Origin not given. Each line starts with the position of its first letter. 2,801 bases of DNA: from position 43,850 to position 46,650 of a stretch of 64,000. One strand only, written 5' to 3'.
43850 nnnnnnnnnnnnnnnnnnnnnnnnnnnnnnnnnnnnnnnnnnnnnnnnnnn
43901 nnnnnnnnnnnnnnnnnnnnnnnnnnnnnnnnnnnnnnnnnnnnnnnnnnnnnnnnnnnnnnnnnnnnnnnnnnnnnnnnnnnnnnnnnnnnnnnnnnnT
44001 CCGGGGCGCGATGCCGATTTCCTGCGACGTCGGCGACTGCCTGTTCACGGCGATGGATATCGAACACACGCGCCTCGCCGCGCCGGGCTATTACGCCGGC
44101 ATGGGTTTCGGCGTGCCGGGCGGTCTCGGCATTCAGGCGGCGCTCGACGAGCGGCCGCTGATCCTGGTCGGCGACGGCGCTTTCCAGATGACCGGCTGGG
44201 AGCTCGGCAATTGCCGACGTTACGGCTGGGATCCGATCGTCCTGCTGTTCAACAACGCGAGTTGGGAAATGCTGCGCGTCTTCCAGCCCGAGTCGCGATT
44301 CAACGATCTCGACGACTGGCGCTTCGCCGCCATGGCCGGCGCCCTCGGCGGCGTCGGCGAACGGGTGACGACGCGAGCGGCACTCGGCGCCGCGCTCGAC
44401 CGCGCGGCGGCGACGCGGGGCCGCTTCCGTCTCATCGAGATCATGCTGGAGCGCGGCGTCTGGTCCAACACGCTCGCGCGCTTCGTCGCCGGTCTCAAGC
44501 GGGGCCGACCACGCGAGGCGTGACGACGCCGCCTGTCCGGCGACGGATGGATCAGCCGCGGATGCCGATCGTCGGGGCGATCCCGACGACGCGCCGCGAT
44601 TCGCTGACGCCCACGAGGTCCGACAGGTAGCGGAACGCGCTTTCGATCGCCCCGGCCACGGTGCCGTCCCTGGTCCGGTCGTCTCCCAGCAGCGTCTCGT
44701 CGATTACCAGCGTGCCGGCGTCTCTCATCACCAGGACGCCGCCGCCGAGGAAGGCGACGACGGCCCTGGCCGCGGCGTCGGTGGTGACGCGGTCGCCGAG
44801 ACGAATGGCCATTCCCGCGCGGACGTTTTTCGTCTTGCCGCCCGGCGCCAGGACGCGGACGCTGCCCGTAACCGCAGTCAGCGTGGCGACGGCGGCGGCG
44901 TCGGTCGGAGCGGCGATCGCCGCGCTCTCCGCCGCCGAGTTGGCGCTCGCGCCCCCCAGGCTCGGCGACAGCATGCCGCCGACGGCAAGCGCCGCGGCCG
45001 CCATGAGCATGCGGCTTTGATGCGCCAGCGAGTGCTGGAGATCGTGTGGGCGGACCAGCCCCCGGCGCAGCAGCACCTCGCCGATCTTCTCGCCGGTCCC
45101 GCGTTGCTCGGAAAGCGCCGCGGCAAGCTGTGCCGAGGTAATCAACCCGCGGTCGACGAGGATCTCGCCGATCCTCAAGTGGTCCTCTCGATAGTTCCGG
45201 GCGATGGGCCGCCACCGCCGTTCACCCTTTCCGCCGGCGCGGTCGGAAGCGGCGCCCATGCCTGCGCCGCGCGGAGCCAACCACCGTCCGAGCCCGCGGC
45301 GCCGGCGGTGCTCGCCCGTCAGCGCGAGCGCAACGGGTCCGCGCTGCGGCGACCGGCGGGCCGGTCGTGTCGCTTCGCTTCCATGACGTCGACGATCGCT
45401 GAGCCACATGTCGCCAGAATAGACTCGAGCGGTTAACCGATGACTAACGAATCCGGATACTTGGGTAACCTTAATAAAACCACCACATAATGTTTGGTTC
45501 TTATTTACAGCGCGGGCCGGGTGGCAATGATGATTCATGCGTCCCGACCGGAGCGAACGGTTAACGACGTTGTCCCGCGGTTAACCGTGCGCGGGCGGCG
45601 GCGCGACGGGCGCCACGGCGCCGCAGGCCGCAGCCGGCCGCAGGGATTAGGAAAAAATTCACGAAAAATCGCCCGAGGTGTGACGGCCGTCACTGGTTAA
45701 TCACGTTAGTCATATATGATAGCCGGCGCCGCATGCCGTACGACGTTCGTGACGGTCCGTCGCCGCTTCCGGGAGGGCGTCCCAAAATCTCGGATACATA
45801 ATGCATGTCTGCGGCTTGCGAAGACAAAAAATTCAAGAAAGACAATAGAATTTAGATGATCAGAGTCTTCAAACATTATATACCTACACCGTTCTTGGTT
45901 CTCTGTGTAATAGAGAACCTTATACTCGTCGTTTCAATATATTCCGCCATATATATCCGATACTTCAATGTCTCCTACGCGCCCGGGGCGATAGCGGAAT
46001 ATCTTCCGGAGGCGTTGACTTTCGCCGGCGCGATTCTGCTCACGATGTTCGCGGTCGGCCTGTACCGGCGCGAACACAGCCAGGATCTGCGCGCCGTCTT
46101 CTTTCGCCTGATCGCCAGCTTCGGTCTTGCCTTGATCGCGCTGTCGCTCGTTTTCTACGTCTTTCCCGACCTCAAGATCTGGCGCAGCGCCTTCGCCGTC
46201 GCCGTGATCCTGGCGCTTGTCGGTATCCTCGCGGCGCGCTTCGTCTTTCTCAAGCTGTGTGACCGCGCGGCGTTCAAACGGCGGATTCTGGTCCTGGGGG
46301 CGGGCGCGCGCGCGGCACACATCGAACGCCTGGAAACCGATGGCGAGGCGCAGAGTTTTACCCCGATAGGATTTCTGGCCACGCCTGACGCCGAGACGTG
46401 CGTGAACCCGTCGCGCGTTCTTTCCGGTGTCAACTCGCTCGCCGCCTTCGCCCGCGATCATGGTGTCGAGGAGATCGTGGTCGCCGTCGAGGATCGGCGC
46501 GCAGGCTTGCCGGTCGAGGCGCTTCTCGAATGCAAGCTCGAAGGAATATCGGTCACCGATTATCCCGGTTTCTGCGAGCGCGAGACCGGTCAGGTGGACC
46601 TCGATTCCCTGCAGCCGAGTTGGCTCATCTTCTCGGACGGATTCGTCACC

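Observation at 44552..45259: Putative c-di-GMP receptor: tandem MshEN motifs fused to a TM helix and a FecR-like periplasmic domain, divergent from the EPS priming transferase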

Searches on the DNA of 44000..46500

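Call 70: search_rna_families(source=window, start=44000, end=46500, threshold=evalue, max_evalue=1)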
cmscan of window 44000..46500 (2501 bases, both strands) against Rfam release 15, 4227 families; matches with E-value up to 1: 0.
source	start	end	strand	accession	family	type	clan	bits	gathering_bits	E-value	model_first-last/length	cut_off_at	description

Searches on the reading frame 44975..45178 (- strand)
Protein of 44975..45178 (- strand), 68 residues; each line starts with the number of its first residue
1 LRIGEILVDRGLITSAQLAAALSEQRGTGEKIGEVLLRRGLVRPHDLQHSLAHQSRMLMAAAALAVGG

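Call 40: search_solved_structures(query=window:44975-45178:-, max_evalue=0.01, show_alignments=3)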
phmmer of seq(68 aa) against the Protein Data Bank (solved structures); distinct sequences matched with E-value up to 0.01: 14.
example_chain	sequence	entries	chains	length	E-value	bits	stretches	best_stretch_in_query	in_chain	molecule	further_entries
6f8l_G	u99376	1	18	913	1.1e-15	60.3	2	2-56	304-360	Type IV pilus assembly protein PilF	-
5htl_A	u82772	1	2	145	5.1e-07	33.1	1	2-56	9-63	MSHA biogenesis protein MshE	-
5zfr_A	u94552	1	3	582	3.1e-06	30.7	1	2-54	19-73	Type IV pilus biogenesis ATPase PilB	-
8pfa_A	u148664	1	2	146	7.4e-06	29.5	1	1-56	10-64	c-di-GMP binding domain of the ATPase enzyme PilF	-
6ejf_J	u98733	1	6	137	1.4e-05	28.6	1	1-56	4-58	Type IV pilus assembly protein PilF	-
8pdk_A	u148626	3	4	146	1.7e-05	28.4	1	1-56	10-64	c-di-GMP binding domain of the ATPase enzyme PilF | ATP-binding motif-containing protein pilF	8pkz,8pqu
9glg_A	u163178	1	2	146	3.3e-05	27.4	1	1-54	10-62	ATP-binding motif-containing protein pilF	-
6olj_C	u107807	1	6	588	3.5e-05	27.4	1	2-54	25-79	Type IV pilus biogenesis ATPase PilB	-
5tsg_B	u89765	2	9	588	3.6e-05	27.3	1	2-54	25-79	Type IV pilus biogenesis ATPase PilB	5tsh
8pe0_A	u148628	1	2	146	4e-05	27.2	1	3-56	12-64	c-di-GMP binding domain of the ATPase enzyme PilF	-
9gl5_A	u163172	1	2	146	4.6e-05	27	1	1-56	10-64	ATP-binding motif-containing protein pilF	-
6ejf_G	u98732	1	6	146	0.00089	23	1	3-54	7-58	Type IV pilus assembly protein PilF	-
9g1w_A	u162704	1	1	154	0.0032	21.2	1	2-48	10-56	Type IV pilus assembly ATPase PilB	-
3jc8_Ba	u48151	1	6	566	0.0086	19.9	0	2-53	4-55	Type IV-A pilus assembly ATPase PilB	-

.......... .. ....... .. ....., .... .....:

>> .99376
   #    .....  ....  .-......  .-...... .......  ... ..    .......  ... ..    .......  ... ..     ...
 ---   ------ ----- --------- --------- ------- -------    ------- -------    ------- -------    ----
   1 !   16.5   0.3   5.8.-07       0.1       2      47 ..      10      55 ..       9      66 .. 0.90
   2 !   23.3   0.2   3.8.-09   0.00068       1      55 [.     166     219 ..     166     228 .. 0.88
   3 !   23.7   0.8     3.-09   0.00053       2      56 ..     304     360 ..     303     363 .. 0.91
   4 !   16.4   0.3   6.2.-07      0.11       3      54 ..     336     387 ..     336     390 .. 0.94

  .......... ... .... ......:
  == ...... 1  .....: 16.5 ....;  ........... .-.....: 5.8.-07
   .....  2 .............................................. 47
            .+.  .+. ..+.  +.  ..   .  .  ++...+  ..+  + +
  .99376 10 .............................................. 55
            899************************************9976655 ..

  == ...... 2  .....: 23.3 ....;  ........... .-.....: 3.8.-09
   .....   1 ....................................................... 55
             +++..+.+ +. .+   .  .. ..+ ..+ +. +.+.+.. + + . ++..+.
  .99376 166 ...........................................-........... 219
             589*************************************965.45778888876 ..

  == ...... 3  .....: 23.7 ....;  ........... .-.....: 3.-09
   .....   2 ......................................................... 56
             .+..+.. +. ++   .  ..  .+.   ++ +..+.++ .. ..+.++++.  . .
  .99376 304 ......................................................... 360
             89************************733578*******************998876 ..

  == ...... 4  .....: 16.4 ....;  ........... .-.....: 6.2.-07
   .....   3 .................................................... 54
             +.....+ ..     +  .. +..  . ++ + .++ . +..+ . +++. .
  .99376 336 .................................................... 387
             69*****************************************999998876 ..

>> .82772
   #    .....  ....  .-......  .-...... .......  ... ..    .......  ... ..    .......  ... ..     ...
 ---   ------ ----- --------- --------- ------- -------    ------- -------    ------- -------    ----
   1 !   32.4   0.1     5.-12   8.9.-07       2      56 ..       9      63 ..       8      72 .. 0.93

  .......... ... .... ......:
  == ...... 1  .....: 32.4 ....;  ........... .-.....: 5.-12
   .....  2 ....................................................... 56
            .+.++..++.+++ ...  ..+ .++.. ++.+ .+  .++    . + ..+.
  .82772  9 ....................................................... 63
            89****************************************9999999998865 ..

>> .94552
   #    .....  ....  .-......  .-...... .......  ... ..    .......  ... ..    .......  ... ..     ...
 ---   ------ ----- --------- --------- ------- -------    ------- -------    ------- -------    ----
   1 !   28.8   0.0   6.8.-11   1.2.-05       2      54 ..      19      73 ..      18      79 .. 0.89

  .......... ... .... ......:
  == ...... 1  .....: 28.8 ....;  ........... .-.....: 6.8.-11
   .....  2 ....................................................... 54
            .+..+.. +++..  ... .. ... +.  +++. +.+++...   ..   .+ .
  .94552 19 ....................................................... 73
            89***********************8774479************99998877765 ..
